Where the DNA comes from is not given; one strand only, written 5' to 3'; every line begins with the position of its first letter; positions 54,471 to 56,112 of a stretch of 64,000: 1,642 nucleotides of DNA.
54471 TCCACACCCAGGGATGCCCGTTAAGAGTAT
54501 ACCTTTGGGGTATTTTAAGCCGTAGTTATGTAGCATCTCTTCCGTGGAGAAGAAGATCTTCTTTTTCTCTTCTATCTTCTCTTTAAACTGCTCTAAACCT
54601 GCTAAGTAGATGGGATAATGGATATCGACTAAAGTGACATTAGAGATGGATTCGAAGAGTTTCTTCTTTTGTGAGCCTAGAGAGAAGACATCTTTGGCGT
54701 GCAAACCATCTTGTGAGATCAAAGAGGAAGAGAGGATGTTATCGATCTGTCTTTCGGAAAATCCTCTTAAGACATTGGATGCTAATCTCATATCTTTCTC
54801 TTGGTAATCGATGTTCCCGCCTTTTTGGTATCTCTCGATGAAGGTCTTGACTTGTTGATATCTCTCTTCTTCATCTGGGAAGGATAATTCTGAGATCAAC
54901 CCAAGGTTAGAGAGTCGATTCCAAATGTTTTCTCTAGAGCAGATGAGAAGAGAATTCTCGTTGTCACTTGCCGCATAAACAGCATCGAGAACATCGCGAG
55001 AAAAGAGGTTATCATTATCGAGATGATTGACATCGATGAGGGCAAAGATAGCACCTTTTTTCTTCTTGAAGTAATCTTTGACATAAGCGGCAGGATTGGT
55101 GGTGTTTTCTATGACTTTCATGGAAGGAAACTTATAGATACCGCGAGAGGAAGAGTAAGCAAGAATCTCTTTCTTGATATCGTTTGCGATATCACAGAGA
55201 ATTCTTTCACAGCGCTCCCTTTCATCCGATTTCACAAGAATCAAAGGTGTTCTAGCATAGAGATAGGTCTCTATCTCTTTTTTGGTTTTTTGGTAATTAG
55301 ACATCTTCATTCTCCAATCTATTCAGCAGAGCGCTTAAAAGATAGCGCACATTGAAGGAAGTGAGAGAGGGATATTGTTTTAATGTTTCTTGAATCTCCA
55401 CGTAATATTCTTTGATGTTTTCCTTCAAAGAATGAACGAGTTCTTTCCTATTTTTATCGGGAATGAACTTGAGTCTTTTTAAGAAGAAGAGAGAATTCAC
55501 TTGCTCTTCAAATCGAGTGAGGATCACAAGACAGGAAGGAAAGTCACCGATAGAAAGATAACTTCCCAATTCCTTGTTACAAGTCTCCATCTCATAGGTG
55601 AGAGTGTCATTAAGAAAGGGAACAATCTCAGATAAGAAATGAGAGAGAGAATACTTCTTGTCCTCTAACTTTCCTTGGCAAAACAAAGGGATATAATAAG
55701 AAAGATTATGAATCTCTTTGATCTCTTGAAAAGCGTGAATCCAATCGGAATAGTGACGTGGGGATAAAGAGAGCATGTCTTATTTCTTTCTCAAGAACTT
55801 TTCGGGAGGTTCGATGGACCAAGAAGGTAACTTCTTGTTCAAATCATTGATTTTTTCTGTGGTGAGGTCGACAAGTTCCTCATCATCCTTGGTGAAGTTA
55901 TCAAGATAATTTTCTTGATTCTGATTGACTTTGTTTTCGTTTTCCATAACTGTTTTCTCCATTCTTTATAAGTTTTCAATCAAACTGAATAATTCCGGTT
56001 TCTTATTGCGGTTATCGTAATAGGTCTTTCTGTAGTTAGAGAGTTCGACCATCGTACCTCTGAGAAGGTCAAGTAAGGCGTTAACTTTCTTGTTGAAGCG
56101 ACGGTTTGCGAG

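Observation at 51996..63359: Nine-gene SPFH / zinc-ribbon / triplicated coiled-coil membrane protein / AAA+ operon: candidate undescribed envelope system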

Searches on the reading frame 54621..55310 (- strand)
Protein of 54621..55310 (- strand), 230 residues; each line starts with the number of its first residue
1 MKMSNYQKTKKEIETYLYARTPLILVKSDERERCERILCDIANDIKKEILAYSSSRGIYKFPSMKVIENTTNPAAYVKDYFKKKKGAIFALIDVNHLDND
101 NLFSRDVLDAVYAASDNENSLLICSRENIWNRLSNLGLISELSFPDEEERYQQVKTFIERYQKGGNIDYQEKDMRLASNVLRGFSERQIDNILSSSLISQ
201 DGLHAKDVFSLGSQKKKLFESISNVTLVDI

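Call 93: search_solved_structures(query=A7, max_evalue=10)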
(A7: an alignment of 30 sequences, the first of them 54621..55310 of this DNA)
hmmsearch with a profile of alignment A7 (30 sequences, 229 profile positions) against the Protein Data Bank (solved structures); distinct sequences matched with E-value up to 10: 3.
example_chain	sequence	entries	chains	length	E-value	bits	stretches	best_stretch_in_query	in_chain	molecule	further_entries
3t47_A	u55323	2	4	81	0.081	15.6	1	185-222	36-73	SCIN-D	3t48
3ku7_A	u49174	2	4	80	0.084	15.6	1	140-175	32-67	Cell division topological specificity factor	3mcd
3t46_A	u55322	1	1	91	0.096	15.4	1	185-223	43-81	SCIN-D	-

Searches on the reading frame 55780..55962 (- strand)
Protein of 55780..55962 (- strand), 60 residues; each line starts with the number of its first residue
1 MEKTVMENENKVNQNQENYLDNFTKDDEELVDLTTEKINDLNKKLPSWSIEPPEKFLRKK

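Call 3: search_protein_families(library=pfam, proteins=[window:55780-55962:-], max_evalue=0.1)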
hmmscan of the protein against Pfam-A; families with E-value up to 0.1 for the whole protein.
window:55780-55962:- (60 aa): 1 family
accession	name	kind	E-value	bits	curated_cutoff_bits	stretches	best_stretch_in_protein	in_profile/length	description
PF17331.7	GFD1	-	0.012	16.2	23.4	1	6-30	15-39/44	GFD1 mRNA transport factor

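Call 4: search_protein_families(library=padloc, proteins=[window:55780-55962:-], max_evalue=0.1)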
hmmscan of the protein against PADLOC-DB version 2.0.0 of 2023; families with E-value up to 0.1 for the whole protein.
window:55780-55962:- (60 aa): 0 families

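Call 5: search_protein_families(library=ncbifam, proteins=[window:55780-55962:-], max_evalue=0.1)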
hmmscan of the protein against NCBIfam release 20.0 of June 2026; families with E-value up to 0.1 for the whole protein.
window:55780-55962:- (60 aa): 1 family
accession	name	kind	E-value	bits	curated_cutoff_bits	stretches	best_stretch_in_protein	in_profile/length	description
NF051446.1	HblC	equivalog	0.043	12.7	800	1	7-44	328-366/439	hemolysin BL lytic component L2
